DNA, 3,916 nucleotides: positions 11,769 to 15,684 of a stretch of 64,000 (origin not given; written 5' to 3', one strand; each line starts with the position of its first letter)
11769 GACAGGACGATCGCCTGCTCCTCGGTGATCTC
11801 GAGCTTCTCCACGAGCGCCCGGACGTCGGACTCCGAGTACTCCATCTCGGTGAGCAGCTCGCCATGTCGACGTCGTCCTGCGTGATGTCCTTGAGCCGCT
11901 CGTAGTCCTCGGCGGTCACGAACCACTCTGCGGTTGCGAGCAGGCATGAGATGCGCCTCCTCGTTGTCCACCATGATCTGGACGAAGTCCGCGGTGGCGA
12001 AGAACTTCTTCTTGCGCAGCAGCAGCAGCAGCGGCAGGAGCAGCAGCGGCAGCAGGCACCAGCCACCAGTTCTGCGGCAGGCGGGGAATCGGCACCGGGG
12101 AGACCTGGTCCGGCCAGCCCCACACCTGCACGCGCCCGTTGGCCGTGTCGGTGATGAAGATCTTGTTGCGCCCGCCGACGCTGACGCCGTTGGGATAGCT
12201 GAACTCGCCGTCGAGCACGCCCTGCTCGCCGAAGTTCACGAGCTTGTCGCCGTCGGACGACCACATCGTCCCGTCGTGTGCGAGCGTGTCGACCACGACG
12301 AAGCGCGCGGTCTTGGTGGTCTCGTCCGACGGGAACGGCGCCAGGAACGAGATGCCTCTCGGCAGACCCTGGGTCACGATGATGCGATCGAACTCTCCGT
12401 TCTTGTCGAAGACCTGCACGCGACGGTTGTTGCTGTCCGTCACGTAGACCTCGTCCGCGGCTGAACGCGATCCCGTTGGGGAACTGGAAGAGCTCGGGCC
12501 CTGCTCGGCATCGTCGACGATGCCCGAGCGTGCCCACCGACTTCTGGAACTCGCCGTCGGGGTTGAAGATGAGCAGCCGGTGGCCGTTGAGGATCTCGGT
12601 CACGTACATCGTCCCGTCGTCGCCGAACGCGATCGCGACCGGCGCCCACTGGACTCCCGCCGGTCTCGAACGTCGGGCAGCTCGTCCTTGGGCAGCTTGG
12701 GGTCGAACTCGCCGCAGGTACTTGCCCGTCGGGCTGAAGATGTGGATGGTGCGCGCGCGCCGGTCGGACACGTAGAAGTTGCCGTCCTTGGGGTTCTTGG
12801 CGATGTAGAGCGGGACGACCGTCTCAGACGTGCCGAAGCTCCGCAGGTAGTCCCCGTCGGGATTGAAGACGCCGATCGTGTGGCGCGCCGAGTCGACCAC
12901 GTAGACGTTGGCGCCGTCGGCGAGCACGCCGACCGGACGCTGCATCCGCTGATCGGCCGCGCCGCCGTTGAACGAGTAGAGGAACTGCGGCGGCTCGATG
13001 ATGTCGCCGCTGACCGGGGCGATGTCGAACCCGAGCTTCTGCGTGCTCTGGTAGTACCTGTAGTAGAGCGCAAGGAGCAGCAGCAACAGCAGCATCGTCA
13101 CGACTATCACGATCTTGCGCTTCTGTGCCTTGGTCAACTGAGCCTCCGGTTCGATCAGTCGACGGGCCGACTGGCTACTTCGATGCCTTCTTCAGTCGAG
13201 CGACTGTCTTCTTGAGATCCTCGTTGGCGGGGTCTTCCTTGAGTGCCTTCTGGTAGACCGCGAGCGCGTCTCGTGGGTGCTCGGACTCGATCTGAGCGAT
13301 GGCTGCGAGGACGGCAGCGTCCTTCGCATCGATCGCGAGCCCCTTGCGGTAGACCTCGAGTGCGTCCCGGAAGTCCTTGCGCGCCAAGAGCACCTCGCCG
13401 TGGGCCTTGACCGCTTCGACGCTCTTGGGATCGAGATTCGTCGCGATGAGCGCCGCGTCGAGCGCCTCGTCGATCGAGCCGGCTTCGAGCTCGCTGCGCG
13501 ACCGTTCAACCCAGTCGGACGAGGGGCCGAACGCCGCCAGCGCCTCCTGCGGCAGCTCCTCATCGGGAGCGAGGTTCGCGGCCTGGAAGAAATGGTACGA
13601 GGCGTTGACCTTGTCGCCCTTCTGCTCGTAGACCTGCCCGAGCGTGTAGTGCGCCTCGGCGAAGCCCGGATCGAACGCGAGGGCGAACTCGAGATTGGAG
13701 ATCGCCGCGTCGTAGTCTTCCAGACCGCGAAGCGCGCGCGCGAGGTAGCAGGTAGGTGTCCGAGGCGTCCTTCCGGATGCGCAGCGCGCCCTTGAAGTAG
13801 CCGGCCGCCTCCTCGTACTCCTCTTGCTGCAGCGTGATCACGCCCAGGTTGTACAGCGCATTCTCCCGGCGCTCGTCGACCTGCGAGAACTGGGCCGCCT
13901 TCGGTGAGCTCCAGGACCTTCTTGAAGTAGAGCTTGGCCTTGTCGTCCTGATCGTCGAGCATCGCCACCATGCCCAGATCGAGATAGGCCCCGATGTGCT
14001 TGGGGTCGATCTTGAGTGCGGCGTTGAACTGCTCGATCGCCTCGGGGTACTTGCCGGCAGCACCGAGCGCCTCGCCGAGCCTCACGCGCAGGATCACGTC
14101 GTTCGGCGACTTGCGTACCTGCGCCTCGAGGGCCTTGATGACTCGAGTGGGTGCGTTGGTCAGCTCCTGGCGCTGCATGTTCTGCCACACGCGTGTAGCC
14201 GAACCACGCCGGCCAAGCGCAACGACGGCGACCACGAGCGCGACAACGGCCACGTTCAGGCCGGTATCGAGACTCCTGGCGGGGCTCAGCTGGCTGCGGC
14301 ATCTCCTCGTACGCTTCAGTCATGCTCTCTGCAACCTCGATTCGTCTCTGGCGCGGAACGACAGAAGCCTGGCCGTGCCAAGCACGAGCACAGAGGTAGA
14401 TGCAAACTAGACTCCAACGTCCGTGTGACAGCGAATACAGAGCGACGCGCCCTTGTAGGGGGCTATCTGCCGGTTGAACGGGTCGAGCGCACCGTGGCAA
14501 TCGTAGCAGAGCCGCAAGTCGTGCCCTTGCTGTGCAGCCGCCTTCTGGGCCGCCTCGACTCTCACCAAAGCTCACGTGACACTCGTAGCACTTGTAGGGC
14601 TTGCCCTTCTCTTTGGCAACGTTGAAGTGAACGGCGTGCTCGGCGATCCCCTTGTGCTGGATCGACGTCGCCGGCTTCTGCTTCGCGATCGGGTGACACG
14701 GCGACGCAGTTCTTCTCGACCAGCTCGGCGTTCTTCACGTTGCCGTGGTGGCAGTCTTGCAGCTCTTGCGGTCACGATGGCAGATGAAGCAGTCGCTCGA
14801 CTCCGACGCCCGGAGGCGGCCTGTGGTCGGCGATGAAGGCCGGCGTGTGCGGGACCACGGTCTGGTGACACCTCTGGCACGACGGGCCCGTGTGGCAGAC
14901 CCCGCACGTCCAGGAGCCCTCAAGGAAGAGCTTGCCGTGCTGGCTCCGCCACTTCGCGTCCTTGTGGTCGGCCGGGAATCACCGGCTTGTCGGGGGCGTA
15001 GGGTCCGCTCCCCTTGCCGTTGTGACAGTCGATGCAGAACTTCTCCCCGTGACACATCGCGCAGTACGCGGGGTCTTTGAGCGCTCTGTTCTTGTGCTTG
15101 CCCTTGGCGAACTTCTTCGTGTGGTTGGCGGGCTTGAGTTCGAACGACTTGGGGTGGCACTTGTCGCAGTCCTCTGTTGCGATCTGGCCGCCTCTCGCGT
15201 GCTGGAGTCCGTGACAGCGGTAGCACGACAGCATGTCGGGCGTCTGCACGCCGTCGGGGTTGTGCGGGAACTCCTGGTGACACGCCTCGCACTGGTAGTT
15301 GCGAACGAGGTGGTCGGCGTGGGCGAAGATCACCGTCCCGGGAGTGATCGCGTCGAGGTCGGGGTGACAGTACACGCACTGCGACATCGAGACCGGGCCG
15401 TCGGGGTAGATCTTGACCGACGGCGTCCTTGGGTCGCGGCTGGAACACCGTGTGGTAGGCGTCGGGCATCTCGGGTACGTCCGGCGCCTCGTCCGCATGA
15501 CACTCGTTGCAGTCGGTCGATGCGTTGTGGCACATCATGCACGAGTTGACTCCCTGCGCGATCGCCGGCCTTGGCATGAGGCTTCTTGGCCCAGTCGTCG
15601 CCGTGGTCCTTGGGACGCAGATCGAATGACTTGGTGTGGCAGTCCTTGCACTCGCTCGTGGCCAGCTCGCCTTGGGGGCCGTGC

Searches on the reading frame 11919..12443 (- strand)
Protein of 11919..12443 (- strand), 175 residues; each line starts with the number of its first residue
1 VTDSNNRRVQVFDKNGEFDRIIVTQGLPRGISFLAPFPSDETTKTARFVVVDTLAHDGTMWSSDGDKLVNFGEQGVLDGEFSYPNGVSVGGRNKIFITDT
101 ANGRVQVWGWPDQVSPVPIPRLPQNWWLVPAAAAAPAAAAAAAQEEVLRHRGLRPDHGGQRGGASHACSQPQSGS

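Call 71: search_protein_families(library=pfam, proteins=[window:11919-12443:-], max_evalue=0.00001)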
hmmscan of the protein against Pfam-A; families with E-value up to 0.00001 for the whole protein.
window:11919-12443:- (175 aa): 1 family
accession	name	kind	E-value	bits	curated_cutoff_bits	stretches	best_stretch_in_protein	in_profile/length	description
PF01436.27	NHL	-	3.5e-07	30.4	20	0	81-108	1-28/28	NHL repeat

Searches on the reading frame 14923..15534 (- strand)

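Call 52: search_protein_families(library=pfam, proteins=[window:14923-15534:-], max_evalue=0.001)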
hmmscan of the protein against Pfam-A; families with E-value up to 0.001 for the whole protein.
window:14923-15534:- (204 aa): 4 families
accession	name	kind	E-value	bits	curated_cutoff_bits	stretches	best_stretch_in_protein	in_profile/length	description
PF14537.11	Cytochrom_c3_2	-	2.1e-08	35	25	0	102-172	7-79/79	Cytochrome c3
PF14522.11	Cytochrome_C7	-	2.7e-08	34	24.8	1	68-127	1-66/67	Cytochrome c7 and related cytochrome c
PF22113.1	Mtrc-MtrF_II-IV_dom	-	0.00016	21.7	30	0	76-112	3-39/176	Outer membrane cytochrome MtrC/MtrF-like, domains II/IV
PF13435.11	Cytochrome_C554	-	0.00045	21.5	20.8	0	49-86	47-83/84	Cytochrome c554 and c-prime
